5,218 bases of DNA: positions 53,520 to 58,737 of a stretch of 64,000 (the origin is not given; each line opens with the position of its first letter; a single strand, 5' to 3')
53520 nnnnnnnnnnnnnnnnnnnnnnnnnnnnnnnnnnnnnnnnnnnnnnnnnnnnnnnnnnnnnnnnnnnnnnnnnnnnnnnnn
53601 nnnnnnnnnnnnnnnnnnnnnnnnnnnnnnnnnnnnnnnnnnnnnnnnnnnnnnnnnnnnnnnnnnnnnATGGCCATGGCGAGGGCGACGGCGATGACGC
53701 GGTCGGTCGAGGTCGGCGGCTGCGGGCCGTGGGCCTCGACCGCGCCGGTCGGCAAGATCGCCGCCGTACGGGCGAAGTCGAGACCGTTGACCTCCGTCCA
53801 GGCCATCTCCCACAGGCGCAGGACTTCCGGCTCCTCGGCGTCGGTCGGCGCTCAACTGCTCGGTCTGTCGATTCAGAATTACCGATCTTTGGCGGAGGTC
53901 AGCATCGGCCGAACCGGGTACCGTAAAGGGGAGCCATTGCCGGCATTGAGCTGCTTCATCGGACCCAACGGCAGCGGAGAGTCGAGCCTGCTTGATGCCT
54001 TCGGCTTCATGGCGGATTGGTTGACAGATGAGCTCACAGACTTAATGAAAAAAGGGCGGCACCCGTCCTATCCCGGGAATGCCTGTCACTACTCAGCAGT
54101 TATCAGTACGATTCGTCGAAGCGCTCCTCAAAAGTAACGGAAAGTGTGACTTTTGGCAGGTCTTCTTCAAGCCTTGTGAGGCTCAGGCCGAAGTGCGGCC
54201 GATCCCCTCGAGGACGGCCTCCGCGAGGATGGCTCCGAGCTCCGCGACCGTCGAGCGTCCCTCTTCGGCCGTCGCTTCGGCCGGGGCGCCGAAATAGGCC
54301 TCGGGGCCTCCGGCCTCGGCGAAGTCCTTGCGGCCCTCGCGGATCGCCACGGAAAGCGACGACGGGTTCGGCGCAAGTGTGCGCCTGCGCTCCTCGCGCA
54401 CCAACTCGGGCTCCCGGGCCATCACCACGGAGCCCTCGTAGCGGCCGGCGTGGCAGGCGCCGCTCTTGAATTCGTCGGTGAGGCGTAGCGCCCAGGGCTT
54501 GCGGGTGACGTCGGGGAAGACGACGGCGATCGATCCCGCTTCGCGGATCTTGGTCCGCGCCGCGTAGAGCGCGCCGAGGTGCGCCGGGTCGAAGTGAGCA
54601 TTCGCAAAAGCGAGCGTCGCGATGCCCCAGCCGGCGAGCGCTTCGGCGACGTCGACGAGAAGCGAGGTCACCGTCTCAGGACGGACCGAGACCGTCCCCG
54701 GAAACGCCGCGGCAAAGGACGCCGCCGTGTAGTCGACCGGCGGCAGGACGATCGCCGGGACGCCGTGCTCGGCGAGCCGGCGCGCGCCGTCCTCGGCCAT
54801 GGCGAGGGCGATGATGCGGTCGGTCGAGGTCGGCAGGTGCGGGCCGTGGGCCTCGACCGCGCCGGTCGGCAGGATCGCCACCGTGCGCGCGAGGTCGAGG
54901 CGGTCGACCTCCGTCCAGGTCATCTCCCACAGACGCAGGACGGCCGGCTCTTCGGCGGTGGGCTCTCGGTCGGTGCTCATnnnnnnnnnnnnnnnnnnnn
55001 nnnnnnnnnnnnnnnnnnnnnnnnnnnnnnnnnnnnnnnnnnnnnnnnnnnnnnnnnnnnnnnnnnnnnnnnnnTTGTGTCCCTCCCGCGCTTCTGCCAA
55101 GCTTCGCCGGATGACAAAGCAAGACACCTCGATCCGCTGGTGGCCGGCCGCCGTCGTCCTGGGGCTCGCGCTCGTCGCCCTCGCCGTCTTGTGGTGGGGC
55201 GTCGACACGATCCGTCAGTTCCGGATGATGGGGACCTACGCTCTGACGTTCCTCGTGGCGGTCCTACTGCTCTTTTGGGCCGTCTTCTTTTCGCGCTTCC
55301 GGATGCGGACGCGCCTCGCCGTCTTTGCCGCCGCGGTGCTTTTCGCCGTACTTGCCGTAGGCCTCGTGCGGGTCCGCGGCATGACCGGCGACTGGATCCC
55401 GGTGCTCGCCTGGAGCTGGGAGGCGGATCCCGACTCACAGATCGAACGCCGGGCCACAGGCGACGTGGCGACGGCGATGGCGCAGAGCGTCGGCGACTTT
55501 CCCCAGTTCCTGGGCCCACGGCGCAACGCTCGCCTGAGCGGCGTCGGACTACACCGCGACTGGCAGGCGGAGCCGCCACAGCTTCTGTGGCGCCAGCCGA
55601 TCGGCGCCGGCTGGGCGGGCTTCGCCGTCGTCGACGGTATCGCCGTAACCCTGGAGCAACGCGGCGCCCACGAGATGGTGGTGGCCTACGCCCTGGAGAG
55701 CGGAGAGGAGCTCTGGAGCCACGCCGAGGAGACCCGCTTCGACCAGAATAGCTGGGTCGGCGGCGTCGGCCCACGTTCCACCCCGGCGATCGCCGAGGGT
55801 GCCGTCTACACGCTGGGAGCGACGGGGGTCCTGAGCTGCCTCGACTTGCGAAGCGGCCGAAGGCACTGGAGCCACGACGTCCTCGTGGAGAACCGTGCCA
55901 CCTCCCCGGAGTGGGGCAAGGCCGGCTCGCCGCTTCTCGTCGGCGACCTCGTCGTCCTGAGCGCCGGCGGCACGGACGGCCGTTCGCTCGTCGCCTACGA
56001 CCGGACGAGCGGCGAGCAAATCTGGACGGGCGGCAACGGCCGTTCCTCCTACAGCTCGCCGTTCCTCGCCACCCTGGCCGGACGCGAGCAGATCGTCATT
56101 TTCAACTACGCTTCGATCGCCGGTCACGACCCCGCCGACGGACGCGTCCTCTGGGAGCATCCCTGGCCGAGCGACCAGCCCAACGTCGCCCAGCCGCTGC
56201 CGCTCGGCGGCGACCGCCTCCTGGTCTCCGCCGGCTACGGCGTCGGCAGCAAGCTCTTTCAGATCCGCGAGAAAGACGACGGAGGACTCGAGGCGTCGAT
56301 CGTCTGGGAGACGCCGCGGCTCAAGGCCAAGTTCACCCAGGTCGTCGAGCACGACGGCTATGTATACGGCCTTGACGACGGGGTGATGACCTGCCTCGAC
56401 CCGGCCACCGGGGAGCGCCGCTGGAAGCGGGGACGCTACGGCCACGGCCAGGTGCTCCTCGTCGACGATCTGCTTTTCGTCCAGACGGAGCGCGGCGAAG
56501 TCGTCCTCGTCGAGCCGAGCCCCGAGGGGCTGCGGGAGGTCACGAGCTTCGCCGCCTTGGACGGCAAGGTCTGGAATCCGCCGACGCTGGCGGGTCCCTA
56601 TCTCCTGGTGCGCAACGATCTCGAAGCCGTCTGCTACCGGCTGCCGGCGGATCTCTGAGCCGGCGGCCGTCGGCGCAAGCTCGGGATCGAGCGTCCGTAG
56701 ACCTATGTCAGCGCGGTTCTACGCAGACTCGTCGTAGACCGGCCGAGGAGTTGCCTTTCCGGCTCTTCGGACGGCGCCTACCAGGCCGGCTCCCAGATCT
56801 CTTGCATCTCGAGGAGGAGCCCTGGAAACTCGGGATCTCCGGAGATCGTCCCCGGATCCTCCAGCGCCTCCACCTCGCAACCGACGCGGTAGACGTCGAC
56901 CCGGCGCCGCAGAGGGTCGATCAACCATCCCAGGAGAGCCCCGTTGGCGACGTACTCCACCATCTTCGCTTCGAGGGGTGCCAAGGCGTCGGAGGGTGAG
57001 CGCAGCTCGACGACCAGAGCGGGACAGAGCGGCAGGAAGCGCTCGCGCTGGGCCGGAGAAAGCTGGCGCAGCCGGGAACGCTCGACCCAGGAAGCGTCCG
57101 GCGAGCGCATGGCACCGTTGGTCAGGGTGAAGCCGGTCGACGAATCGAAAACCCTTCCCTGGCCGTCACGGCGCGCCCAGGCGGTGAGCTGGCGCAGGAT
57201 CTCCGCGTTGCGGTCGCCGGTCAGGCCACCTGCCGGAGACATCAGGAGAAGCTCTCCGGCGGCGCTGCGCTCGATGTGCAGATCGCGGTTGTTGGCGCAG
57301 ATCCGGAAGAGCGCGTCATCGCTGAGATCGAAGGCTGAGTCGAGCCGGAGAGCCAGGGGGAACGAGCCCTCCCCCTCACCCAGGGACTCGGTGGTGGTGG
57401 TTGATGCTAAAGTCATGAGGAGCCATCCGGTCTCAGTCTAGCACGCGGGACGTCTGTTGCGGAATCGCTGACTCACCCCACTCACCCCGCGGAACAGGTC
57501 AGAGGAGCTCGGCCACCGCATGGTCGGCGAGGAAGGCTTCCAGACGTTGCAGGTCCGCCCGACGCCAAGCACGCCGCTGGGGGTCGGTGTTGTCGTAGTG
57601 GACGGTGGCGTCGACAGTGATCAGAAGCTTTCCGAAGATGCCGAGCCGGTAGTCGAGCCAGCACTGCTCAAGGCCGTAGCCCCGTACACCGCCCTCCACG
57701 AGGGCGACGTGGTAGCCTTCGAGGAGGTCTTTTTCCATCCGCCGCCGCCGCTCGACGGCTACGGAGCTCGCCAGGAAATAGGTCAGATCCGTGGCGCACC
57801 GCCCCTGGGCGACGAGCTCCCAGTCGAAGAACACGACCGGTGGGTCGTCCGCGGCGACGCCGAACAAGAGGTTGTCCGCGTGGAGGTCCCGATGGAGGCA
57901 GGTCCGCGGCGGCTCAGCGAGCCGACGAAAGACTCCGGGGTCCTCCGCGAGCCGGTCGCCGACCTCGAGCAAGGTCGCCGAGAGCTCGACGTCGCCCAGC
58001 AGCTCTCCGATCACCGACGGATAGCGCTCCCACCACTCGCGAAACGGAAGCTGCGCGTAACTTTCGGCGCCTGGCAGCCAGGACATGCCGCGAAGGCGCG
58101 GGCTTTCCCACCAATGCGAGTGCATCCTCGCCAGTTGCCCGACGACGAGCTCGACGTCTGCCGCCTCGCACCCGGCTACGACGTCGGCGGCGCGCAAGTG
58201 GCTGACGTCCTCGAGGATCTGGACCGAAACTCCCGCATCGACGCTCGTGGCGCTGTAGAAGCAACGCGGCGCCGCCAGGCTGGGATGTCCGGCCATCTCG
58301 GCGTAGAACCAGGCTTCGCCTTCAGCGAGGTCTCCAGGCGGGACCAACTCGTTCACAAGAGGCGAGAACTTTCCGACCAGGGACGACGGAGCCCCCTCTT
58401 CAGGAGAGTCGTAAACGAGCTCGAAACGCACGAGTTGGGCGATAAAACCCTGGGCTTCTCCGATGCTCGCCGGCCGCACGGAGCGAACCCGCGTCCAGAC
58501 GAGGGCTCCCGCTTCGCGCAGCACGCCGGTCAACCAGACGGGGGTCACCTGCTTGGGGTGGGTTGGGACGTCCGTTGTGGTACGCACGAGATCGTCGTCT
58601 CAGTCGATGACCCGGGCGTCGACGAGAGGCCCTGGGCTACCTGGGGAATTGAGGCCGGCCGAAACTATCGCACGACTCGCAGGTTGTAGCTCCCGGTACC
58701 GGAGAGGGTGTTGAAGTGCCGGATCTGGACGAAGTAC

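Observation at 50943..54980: Mosaic locus: three creatininase-family copies with a 345-bp perfectly identical tract, flanking ~45%-GC foreign DNA that encodes a lysine-rich 445-aa protein and an OLD-like ATPase fragment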

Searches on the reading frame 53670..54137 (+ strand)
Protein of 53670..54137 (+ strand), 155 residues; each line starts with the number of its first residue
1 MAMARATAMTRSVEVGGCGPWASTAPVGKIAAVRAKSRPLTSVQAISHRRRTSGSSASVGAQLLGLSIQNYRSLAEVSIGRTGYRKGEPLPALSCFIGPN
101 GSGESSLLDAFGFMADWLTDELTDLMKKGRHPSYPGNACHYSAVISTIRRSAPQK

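Call 9: search_protein_families(library=pfam, proteins=[window:53670-54137:+], max_evalue=0.01)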
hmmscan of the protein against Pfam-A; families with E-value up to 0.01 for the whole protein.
window:53670-54137:+ (155 aa): 5 families
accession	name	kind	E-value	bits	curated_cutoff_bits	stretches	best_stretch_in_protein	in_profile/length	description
PF13175.12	AAA_15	-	1.9e-05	24.9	32.1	1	66-116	6-48/374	AAA ATPase domain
PF13476.12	AAA_23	-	0.00034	21.7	27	1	66-117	2-45/201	AAA domain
PF02463.25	SMC_N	-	0.00053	19.9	40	1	66-114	5-47/220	RecF/RecN/SMC N terminal domain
PF13304.12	AAA_21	-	0.0006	20.4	27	1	94-117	2-25/304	AAA domain, putative AbiEii toxin, Type IV TA system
PF13555.12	AAA_29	-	0.0049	17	27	1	95-111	26-42/61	P-loop containing region of AAA domain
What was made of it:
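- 53853..54053 (+): N-terminal ~67 codons of an AAA_15-class defence-type ATPase, a pseudogene fragment. Its 5' end abuts the 5' end of copy B with no intergenic DNA. Walker A reads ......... Pfam AAA_15 at 24.9 bits, below the 32.1 cutoff (call 9).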

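Call 10: search_protein_families(library=padloc, proteins=[window:53670-54137:+], max_evalue=0.1)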
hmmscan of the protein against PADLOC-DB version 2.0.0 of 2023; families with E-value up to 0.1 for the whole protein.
window:53670-54137:+ (155 aa): 44 families (the best 25 are shown)
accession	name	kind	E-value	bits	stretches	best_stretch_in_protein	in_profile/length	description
PDLC04182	HEC-01A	-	4.1e-17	60.2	1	62-128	3-68/406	-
PDLC04183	HEC-01A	-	4.7e-08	30.5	1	61-126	3-59/402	-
PDLC04541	PDC-M25A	-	2.1e-07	28.4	1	65-128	4-58/380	-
PDLC04178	HEC-01A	-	3.1e-07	27.8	1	65-124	11-61/399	-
PDLC02335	AbiLi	-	3.7e-07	27.5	1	44-126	31-106/326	AbiLi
PDLC02979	AriA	-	8.1e-07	27.1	1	66-116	6-48/373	-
PDLC04176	HEC-01A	-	1.3e-06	26.1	1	66-126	6-58/371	-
PDLC04144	HEC-01B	-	1.6e-06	25.5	1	67-131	7-64/395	-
PDLC00271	PtuA1|PtuA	-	1.1e-05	23.2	1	65-130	5-62/421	AAA ATPase domain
PDLC04135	mad3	-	1.1e-05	23.2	1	63-119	2-50/374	mads_3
PDLC04175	HEC-01A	-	2.5e-05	21.5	1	63-128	6-62/363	-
PDLC04570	PDC-M31A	-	3e-05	21.4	1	67-135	6-67/395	-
PDLC02913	ATPase_I-A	-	7.4e-05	20.1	1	63-131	54-114/508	-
PDLC00299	PtuA1|PtuA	-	7.4e-05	19.9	1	63-129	55-113/535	AAA ATPase domain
PDLC00284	PtuA1|PtuA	-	7.4e-05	19.7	1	62-131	61-123/545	AAA ATPase domain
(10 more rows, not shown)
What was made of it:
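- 53853..54053 (+): PADLOC HEC-01A at E 4e-17, profile 3-68 of 406 (call 10).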

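Call 11: search_protein_families(library=phrogs, proteins=[window:53670-54137:+], max_evalue=0.1)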
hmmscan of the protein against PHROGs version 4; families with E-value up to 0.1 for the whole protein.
window:53670-54137:+ (155 aa): 1 family
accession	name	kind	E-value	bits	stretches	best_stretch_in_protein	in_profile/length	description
phrog_4747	-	unknown function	0.00043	20.5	1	66-117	6-48/610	-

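Call 12: search_protein_families(library=ncbifam, proteins=[window:53670-54137:+], max_evalue=0.1)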
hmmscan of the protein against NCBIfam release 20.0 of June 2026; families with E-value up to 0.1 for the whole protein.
window:53670-54137:+ (155 aa): 8 families
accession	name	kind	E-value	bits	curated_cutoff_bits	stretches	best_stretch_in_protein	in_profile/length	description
NF047739.1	antiphage_MADS3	equivalog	5.4e-05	22.5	420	1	67-128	6-59/427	methylation-associated defense system AAA family ATPase MAD3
TIGR00611.2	recf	equivalog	0.0075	15.5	172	1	66-115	4-45/339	DNA replication/repair protein RecF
NF041034.1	Rad50_Sulf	equivalog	0.02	12.8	1000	1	95-136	27-70/872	DNA double-strand break repair ATPase Rad50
NF038234.1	retron_eff_Eco8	equivalog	0.025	13.2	250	1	67-124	7-56/679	retron Eco8 family effector endonuclease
NF041760.1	PtuA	equivalog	0.06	12.2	500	1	92-131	73-112/524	retron Ec78 anti-phage system effector ATPase PtuA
TIGR00157.1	TIGR00157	equivalog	0.077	12.5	100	1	93-132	124-163/247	ribosome small subunit-dependent GTPase A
NF008931.0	PRK12288.1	equivalog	0.079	12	360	1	93-133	207-247/347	small ribosomal subunit biogenesis GTPase RsgA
NF003034.1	PRK03918.1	equivalog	0.091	10.7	700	1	95-111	27-43/878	DNA double-strand break repair ATPase Rad50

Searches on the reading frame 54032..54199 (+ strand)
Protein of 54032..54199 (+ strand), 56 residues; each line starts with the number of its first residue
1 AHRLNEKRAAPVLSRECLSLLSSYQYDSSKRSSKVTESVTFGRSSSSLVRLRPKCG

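Call 93: search_protein_families(library=pfam, proteins=[window:54032-54199:+, window:54049-54198:+], max_evalue=10)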
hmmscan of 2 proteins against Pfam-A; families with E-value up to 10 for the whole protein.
seq(56 aa): 0 families

seq(50 aa): 0 families

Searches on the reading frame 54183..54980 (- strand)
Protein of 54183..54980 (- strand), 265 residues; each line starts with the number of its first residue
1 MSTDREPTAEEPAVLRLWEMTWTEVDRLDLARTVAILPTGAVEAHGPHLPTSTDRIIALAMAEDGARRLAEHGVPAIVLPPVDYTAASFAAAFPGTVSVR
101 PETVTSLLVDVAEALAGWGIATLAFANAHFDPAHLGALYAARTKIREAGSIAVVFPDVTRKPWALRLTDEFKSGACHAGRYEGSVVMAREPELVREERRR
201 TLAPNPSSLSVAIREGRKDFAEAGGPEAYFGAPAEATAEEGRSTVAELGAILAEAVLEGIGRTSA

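Call 9: search_protein_families(library=pfam, proteins=[window:54183-54980:-], max_evalue=0.01)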
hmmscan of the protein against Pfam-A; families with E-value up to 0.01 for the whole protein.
window:54183-54980:- (265 aa): 1 family
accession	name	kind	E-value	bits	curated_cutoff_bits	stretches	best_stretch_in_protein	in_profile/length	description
PF02633.19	Creatininase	-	7e-53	179.9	31.3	1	19-255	2-237/238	Creatinine amidohydrolase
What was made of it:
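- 54183..54980 (-): Creatininase copy C, intact, 265 codons starting at the ATG of MSTDREP. It is divergent from the PQQ_2/BamB-like gene at 55075-56658(+). Pfam PF02633 at 179.9 bits, profile 2-237 of 238 (call 9).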

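Call 12: search_protein_families(library=ncbifam, proteins=[window:54183-54980:-], max_evalue=0.1)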
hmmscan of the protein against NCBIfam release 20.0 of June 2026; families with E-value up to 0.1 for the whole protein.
window:54183-54980:- (265 aa): 3 families
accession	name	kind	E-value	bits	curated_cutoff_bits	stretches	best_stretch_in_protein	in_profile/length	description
TIGR03964.1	mycofact_creat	equivalog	4.6e-32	111.4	172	1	19-257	3-218/228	mycofactocin biosynthesis peptidyl-dipeptidase MftE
TIGR04448.1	creatininase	equivalog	1.8e-22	80.2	235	1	19-256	1-242/246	creatininase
NF041098.2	diketo_inos_hlase_IolN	equivalog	5.5e-08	32.3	245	1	16-197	8-188/307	3-dehydro-scyllo-inosose hydrolase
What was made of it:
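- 54183..54980 (-): NCBIfam hits lie below equivalog cutoffs, so it is family-level only (call 12).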

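Call 18: find_related_loci(query=window:54183-54980:-, collection=genome_contigs, flank=10000)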
Query window:54183-54980:- (265 aa) in genome_contigs; peptide patterns used: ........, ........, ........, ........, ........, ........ (x = any residue, [..] = any of these).
435 stretches matched a pattern; 213 encode a relative of the query (tblastn E <= 1e-3); the best 80 are kept; 80 distinct loci.
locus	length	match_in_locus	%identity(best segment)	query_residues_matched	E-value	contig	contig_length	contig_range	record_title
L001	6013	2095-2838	70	13-260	2e-106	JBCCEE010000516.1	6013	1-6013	MAG: Acidobacteriota bacterium isolate P01_B01_bin.10 k141_3807775_length_6013_cov_22.0993, whole genome shotgun sequenc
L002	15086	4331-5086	71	14-264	3e-106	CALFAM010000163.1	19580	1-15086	MAG: uncultured bacterium isolate R1_Bin_Bin_46_1 genome assembly, contig: c_000002826356, whole genome shotgun sequence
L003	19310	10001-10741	68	14-260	1e-104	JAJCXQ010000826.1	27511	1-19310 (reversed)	MAG: Acidobacteriota bacterium isolate OFTM268 OFTM268_825, whole genome shotgun sequence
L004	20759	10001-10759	65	8-260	9e-103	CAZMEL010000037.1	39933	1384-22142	MAG TPA_asm: uncultured Thermoanaerobaculia bacterium isolate binchicken_co237_100 genome assembly, contig: NODE_528_len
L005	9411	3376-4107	67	15-258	5e-101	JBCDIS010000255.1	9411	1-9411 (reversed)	MAG: Acidobacteriota bacterium isolate P01_H01_bin.185 k141_1156157_length_9411_cov_13.0000, whole genome shotgun sequen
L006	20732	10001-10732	69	14-257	4e-100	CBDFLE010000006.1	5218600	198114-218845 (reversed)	MAG: Candidatus Multivoradales bacterium isolate 28b26adc-de60-4d61-9d00-aad20df54228 genome assembly, contig: contig_5,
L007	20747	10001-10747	70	13-261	7e-100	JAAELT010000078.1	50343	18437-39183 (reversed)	MAG: bacterium isolate Bpl_12 BplG_CONTIG821251, whole genome shotgun sequence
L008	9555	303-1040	66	17-262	6e-100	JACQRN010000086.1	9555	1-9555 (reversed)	MAG: Planctomycetota bacterium isolate NC_groundwater_1360_Ag_S-0.2um_70_32 S_p2_S4_coassembly_k141_994193, whole genome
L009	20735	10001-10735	65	14-260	5e-99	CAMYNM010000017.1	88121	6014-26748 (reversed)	MAG: Thermoanaerobaculia bacterium isolate FO_M_Acidobacteriota_06 genome assembly, contig: scaffold_189, whole genome s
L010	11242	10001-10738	65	16-261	4e-98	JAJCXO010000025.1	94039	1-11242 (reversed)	MAG: Acidobacteriota bacterium isolate OFTM223 OFTM223_24, whole genome shotgun sequence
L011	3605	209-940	67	14-257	7e-99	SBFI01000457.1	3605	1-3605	MAG: Acidobacteria bacterium isolate M0029 scaffold_126975_1, whole genome shotgun sequence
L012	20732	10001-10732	67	14-257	2e-97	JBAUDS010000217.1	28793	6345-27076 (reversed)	MAG: Thermoanaerobaculia bacterium isolate MFD13100_ilm_asm_bin9 k127_225968, whole genome shotgun sequence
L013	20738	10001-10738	66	16-262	4e-97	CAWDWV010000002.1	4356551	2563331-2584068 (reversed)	MAG: Thermoanaerobaculia bacterium isolate MFD05747.bin.2.193 genome assembly, contig: contig_461, whole genome shotgun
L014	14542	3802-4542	63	14-260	3e-97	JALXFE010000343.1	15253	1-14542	MAG: Thermoanaerobaculia bacterium isolate V2_maxbin2_scaf2bin.072 V2_NODE_400_length_15253_cov_7.735753, whole genome s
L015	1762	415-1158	65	15-262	2e-101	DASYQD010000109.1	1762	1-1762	MAG TPA_asm: Thermoanaerobaculia bacterium isolate SMAG_U4476 k141_865913, whole genome shotgun sequence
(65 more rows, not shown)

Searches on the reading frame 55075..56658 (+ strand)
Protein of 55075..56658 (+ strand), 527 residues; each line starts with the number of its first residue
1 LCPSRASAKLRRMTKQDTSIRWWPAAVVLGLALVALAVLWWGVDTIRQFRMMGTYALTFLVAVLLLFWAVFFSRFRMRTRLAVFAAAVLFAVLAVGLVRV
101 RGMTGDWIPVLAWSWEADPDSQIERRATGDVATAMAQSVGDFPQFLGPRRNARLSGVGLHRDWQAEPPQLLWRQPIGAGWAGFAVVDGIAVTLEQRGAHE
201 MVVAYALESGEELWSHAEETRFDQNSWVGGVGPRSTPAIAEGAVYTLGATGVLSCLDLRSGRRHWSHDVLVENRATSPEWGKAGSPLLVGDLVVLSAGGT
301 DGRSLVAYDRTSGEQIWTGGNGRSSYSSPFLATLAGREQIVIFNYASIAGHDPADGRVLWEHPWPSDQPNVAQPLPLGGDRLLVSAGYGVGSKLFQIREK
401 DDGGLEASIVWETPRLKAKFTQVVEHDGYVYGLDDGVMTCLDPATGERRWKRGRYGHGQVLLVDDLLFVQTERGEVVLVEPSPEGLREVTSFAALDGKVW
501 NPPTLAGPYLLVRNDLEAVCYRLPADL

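Call 9: search_protein_families(library=pfam, proteins=[window:55075-56658:+], max_evalue=0.01)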
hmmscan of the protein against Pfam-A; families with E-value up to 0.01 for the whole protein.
window:55075-56658:+ (527 aa): 4 families
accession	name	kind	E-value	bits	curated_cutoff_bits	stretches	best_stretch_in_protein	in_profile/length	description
PF13360.13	PQQ_2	-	4.2e-32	112.1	27.6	2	200-451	3-232/233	Outer membrane protein assembly factor BamB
PF01011.28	PQQ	-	3.3e-06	26.5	26.7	0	252-330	498-585/595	Glucose/ethanol/alcohol dehydrogenase, beta-propeller domain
PF25293.1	Beta-prop_EMC1_N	-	1.1e-05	25.7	34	1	244-375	34-158/219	EMC1 N-terminal beta-propeller domain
PF13570.13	Beta-prop_ACSF4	-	1.3e-05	25.2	133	1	202-512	31-317/329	Beta-alanine-activating enzyme, beta-propeller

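Call 56: find_related_loci(query=window:55075-56658:+, collection=metagenome_contigs, flank=10000)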
Query window:55075-56658:+ (527 aa) in metagenome_contigs; peptide patterns used: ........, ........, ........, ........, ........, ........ (x = any residue, [..] = any of these).
59 stretches matched a pattern; 2 encode a relative of the query (tblastn E <= 1e-3); 2 distinct loci.
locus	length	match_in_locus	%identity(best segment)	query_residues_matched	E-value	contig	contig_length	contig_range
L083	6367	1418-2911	38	23-523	1e-94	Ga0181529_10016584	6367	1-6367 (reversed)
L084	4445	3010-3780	61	12-526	1e-55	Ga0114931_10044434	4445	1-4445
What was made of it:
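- The metagenome scan with PQQ_2 gave only two distant hits (call 56).
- Tried and rejected: The metagenome scan with PQQ_2 gave two distant hits (call 56).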

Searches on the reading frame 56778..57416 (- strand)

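Call 9: search_protein_families(library=pfam, proteins=[window:56778-57416:-], max_evalue=0.01)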
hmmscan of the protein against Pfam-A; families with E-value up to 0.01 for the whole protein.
window:56778-57416:- (212 aa): 1 family
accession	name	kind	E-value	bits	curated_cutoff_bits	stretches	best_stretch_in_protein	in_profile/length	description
PF05685.18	Uma2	-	2.6e-39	134.9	27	1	36-204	4-171/172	Putative restriction endonuclease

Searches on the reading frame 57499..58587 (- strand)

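Call 71: search_protein_families(library=pfam, proteins=[window:57499-58587:-], max_evalue=0.001)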
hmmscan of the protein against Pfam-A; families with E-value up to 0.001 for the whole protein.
window:57499-58587:- (362 aa): 3 families
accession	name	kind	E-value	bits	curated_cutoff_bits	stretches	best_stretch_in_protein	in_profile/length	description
PF02958.26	EcKL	-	1.3e-12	48.2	22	1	225-298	212-287/294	Ecdysteroid kinase-like family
PF01636.29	APH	-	1.1e-09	38.9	23.2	1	143-296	95-231/239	Phosphotransferase enzyme family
PF07914.17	DUF1679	-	1.5e-05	24.6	24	1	231-299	271-341/414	Uncharacterized oxidoreductase dhs-27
